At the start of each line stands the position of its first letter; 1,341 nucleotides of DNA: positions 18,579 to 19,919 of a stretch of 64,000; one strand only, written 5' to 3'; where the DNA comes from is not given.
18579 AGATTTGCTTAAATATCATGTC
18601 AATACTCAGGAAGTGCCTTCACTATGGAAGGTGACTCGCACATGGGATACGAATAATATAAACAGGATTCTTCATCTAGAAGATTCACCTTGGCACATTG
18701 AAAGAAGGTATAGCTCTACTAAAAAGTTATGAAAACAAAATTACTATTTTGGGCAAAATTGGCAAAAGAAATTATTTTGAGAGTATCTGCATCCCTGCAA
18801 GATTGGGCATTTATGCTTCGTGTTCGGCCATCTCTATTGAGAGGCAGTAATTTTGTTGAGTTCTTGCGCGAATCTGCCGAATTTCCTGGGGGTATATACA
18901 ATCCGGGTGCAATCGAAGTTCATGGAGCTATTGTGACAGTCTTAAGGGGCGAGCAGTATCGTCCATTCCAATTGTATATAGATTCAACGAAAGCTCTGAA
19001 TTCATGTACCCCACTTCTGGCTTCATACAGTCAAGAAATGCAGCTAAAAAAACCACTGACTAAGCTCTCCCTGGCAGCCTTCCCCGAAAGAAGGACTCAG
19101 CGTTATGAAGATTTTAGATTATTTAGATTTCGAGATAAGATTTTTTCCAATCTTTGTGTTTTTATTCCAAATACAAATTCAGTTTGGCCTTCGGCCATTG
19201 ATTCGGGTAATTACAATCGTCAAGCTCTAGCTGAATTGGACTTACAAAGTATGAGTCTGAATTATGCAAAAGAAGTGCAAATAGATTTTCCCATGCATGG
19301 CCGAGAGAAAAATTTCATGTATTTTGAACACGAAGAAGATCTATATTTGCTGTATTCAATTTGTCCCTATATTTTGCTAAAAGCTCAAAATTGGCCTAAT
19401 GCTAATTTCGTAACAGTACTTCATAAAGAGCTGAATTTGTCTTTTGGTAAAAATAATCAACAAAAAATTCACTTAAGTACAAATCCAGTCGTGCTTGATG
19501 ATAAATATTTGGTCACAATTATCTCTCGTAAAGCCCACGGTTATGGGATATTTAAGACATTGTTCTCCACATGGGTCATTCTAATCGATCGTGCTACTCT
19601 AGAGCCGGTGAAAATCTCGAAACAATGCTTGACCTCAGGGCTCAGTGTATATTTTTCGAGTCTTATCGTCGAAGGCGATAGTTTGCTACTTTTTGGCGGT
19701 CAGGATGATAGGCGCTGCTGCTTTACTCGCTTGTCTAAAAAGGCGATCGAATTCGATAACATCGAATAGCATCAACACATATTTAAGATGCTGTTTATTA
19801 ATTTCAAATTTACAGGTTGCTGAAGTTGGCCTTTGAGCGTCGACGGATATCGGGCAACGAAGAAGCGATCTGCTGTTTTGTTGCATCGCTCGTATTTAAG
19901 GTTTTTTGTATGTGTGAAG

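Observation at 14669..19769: Ppm1-like GT2 plus GT-C plus beta-propeller operon beside Ser-rich proteins: candidate protein O-glycosylation or exopolymer system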

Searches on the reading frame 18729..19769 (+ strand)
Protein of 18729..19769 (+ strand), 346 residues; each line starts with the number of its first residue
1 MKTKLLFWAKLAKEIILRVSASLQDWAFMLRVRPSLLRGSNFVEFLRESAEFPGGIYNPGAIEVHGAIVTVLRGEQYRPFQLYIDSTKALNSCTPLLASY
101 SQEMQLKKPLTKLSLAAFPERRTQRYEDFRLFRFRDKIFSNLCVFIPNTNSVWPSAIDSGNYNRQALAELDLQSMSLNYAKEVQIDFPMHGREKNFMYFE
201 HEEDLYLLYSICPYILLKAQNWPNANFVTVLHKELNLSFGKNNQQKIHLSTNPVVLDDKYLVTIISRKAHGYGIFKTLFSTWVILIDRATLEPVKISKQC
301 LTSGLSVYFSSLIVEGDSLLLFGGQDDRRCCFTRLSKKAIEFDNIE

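Call 5: search_protein_families(library=pfam, proteins=[window:18729-19769:+], max_evalue=0.01)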
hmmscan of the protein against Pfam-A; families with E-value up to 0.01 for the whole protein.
window:18729-19769:+ (346 aa): 0 families

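Call 6: search_protein_families(library=ncbifam, proteins=[window:18729-19769:+], max_evalue=0.01)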
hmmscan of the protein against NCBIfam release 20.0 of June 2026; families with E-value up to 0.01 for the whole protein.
window:18729-19769:+ (346 aa): 0 families

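Call 14: find_homologous_proteins(query=window:18729-19769:+, max_evalue=0.001)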
Query window:18729-19769:+ (346 aa): 2 proteins with E <= 0.001 among 2213 candidates.
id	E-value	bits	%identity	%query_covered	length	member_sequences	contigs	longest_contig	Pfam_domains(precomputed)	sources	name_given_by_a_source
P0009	1.2e-231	786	100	100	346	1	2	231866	-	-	-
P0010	3.0e-116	407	53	97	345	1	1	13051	-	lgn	-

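Call 16: find_encoding_contigs(protein=P0010, flank=10000, max_places=3)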
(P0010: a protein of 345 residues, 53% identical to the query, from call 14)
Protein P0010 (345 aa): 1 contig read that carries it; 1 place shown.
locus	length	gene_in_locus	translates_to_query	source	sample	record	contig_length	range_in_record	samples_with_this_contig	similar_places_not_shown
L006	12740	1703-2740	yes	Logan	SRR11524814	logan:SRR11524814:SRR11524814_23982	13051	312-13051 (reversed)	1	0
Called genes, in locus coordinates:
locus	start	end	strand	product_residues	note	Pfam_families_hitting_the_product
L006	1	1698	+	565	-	?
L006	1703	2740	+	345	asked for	-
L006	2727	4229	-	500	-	PF04230:PS_pyruv_trans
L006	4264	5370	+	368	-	PF12799:LRR_4 (faint)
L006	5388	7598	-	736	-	PF12799:LRR_4 (faint), PF13855:LRR_8 (weak)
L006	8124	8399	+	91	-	-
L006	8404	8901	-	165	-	-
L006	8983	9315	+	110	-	PF11969:DcpS_C, PF01230:HIT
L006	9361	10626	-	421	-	PF23459:S1_RRP5 (faint), PF21710:Spt6_S1 (faint), PF00575:S1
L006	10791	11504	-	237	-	PF26593:TraC-like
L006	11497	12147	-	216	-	PF12666:PrgI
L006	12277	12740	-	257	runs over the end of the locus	?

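Call 22: predict_structure(protein=window:18729-19769:+)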
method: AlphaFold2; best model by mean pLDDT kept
length: 346 residues; sequences in the alignment: 1
mean_pLDDT: 35.5   pTM: 0.33
mean pLDDT of the five models: 35.5, 30.8, 30.3, 26.8, 25.4
residues with pLDDT >= 90: 0; 70-90: 0; 50-70: 52; < 50: 294
segments of 3 or more residues with pLDDT < 50: 1-94, 99-253, 269-278, 300-307, 323-335, 338-346
pLDDT, mean of each block of 10 residues (from residue 1): 32 41 28 26 29 25 21 22 30 46 41 30 27 27 29 25 25 24 24 26 27 29 39 43 38 55 55 39 62 57 44 52 43 47 36
secondary structure, 60 per line:
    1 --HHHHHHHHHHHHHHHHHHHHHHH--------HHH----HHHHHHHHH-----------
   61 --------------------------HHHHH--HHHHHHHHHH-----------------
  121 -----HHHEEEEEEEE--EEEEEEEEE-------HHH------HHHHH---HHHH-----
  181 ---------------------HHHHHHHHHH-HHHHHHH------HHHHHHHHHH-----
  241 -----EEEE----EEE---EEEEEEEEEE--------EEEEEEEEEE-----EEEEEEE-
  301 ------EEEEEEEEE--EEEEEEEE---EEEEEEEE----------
elements in order: H3-25 H41-49 H87-91 H94-103 E129-136 E139-147 H164-168 H172-175 H202-211 H213-219 H226-235 E246-249 E254-256 E260-269 E278-287 E293-299 E307-315 E318-325 E329-336

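Call 24: search_protein_families(library=pfam, proteins=[P0009, P0010], max_evalue=10)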
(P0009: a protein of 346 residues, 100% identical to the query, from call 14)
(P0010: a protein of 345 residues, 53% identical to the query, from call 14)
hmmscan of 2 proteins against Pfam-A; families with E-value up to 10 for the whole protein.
P0009 (346 aa): 1 family
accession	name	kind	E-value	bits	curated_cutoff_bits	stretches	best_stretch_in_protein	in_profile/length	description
PF13964.12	Kelch_6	-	0.11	13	25.3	1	309-337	4-28/50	Kelch motif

P0010 (345 aa): 0 families

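Call 55: search_protein_representatives(alignment_id=A2)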
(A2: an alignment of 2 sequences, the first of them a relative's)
Query: 2 sequences, 346 profile positions. Proteins with E-value up to 0.001 (for the whole library): 182; up to 1e-10: 124; up to 1e-30: 34. The best 150 are listed.
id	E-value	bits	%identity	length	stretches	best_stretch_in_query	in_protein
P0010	3.4e-214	726.7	-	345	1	1-345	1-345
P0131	1.0e-54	202.3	-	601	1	51-341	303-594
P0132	3.8e-48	180.7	-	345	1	50-339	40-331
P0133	6.2e-44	166.9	-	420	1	51-340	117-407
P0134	6.8e-44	166.7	-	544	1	48-338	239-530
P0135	2.2e-42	161.8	-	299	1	51-341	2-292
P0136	2.4e-42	161.6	-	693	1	32-341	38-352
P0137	1.2e-41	159.3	-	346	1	49-340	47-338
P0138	1.1e-40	156.2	-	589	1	52-341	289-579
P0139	1.7e-38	149.0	-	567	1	47-338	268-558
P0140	8.0e-38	146.8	-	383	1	39-341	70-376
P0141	3.6e-37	144.6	-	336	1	47-338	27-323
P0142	1.2e-36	142.9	-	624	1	47-333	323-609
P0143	2.1e-36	142.1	-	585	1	28-341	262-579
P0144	4.5e-36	141.0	-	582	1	47-341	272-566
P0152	1.7e-33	132.6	-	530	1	51-340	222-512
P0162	5.0e-31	124.4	-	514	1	49-340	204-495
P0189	1.4e-23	99.9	-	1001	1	40-327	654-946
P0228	3.1e-16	75.8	-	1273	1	51-335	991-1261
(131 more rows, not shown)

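Call 56: search_protein_families(library=pfam, proteins=[P0131, P0134, P0136, P0138, P0142, P0189, P0228, P0152, P0162, P0132], max_evalue=0.01)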
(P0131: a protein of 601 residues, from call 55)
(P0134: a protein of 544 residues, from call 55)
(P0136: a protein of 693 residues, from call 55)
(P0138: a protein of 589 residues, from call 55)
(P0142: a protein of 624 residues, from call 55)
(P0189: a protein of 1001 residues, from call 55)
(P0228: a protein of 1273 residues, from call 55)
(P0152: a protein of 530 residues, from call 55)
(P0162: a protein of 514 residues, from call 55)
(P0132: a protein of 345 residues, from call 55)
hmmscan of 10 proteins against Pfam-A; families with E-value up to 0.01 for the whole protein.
P0131 (601 aa): 5 families
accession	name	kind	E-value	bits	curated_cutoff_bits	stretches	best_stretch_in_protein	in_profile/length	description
PF00535.33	Glycos_transf_2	-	2.4e-11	44.3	23.3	1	2-104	65-167/168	Glycosyl transferase family 2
PF04041.19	Glyco_hydro_130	-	0.0018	17.7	26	0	501-594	218-315/320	beta-1,4-mannooligosaccharide phosphorylase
PF13641.12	Glyco_tranf_2_3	-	0.0041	17.6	27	1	8-154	79-218/230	Glycosyltransferase like family 2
PF10111.15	Glyco_tranf_2_2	-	0.0048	16.9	27.3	0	2-41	68-107/276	Glycosyltransferase like family 2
PF13506.12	Glyco_transf_21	-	0.0091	15.9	21.7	0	9-108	24-121/174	Glycosyl transferase family 21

P0134 (544 aa): 0 families

P0136 (693 aa): 4 families
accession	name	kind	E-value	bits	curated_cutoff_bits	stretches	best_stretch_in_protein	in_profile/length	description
PF00535.33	Glycos_transf_2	-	1.3e-38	133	23.3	1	384-544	1-165/168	Glycosyl transferase family 2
PF13641.12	Glyco_tranf_2_3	-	8.8e-17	62.3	27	1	383-486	3-111/230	Glycosyltransferase like family 2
PF10111.15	Glyco_tranf_2_2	-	8.3e-15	55.4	27.3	1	384-578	1-213/276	Glycosyltransferase like family 2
PF13632.12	Glyco_trans_2_3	-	1.4e-07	32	27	1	464-581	1-121/198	Glycosyl transferase family group 2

P0138 (589 aa): 1 family
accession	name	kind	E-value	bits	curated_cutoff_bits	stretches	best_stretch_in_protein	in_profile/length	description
PF05050.19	Methyltransf_21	-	5e-18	66.2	22.7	1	56-215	1-172/173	Methyltransferase FkbM domain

P0142 (624 aa): 0 families

P0189 (1001 aa): 3 families
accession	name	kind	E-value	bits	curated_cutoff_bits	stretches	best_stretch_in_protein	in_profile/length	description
PF13692.12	Glyco_trans_1_4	-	2.3e-12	47.8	27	1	436-566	3-136/142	Glycosyl transferases group 1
PF00534.26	Glycos_transf_1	-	7.7e-12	45.5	26.4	1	422-580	3-168/172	Glycosyl transferases group 1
PF13439.12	Glyco_transf_4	-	3e-06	27.8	28.5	1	339-413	85-166/170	Glycosyltransferase Family 4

P0228 (1273 aa): 2 families
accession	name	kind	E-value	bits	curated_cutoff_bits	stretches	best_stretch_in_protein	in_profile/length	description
PF05050.19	Methyltransf_21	-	7.8e-09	36.3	22.7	1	468-623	3-166/173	Methyltransferase FkbM domain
PF02527.21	GidB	-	0.00078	19.3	27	0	442-525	31-114/184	rRNA small subunit methyltransferase G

P0152 (530 aa): 0 families

P0162 (514 aa): 0 families

P0132 (345 aa): 0 families

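Call 58: search_solved_structures(query=A5, max_evalue=10, show_alignments=2)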
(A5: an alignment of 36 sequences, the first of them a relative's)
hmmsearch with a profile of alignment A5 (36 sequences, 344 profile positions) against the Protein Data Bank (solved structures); distinct sequences matched with E-value up to 10: 17.
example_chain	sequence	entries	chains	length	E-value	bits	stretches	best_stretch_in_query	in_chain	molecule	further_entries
7fip_A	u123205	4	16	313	2.9e-08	35.8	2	239-335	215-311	Beta-1,2-mannobiose phosphorylase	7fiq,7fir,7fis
5b0p_A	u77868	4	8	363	5.9e-08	34.8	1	247-337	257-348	Lin0857 protein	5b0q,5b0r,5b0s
9fj8_A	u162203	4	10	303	6.3e-06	28.1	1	248-336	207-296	1,2-beta-oligomannan phosphorylase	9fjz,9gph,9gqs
9eqq_A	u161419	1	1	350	3.4e-05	25.7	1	248-336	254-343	Uhgb_MS mannoside synthase from an unknown human gut bacterium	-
9erg_A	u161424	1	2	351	3.5e-05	25.7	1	248-336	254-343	Uhgb_MS mannoside synthase from an unknown human gut bacterium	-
9erh_A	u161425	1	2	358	3.7e-05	25.6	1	248-336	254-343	Uhgb_MS mannoside synthase from an unknown human gut bacterium in complex with 1,2-beta-ma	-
4onz_A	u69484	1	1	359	0.011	17.5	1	48-78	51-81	putative glycoside hydrolase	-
5a7v_B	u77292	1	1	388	0.089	14.5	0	48-71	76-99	PUTATIVE GLYCOSIDASE PH117-RELATED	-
5a7v_A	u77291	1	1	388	0.089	14.5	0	48-71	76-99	PUTATIVE GLYCOSIDASE PH117-RELATED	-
3taw_A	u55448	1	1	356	0.1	14.3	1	48-125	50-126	Hypothetical glycoside hydrolase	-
5ay9_A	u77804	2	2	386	0.19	13.4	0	47-70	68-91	4-O-beta-D-mannosyl-D-glucose phosphorylase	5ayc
3qc2_A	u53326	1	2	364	0.2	13.3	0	48-71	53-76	glycosyl hydrolase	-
1vkd_A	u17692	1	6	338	0.2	13.3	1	248-328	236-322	conserved hypothetical protein TM1225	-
5ayd_A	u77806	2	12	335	0.32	12.6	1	239-333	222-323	Beta-1,4-mannooligosaccharide phosphorylase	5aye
4udg_A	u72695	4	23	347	0.34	12.6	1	239-326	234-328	UHGB_MP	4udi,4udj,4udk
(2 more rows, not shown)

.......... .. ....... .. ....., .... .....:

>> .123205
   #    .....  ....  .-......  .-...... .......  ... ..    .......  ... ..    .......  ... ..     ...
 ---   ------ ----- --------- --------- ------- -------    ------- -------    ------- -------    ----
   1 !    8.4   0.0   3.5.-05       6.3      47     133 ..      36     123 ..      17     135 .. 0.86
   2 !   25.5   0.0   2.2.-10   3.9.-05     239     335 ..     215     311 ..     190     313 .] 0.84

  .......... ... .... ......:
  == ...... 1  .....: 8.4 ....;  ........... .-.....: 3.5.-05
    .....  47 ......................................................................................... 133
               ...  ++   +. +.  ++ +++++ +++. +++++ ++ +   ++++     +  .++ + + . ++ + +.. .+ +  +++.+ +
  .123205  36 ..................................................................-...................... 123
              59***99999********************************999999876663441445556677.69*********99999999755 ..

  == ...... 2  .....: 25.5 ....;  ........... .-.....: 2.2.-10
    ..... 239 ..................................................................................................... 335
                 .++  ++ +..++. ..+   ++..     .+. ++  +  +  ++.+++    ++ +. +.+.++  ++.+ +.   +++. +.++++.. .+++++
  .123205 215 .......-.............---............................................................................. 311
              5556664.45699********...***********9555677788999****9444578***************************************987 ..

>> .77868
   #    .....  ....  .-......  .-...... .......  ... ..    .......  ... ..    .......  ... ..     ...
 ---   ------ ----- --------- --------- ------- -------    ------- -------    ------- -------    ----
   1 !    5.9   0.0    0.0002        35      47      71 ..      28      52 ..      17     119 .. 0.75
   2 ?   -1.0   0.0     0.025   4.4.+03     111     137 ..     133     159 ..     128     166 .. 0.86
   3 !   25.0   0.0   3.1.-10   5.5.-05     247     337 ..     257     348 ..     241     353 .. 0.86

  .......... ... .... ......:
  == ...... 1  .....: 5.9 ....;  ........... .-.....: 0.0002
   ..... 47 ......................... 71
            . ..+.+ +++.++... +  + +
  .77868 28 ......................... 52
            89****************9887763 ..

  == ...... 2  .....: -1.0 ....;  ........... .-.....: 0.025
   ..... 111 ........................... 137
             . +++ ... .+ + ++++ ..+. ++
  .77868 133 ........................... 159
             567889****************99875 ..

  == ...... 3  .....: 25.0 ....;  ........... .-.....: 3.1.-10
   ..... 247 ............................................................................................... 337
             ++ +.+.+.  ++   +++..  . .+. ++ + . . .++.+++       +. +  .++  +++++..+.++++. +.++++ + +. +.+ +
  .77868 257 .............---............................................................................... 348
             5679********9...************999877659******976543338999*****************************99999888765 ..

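Call 59: search_protein_families(library=pfam, alignment_id=A5, max_evalue=0.1)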
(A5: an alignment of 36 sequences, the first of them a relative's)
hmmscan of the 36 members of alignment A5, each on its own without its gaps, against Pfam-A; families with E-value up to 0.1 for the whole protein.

A. member 1, P0009 (346 aa): 0 families

B. families by the number of members that match (of 36 scanned): 2 families
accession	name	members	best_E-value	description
PF04041.19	Glyco_hydro_130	12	1.2e-08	beta-1,4-mannooligosaccharide phosphorylase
PF04270.18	Strep_his_triad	1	0.0079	Streptococcal histidine triad protein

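Call 89: find_related_loci(query=A2, collection=metagenome_contigs, flank=10000)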
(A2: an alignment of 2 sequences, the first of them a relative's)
Query A2 (346 aa) in metagenome_contigs; peptide patterns used: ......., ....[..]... (x = any residue, [..] = any of these).
169 stretches matched a pattern, but none encodes a relative of the query by tblastn (E <= 1e-3).
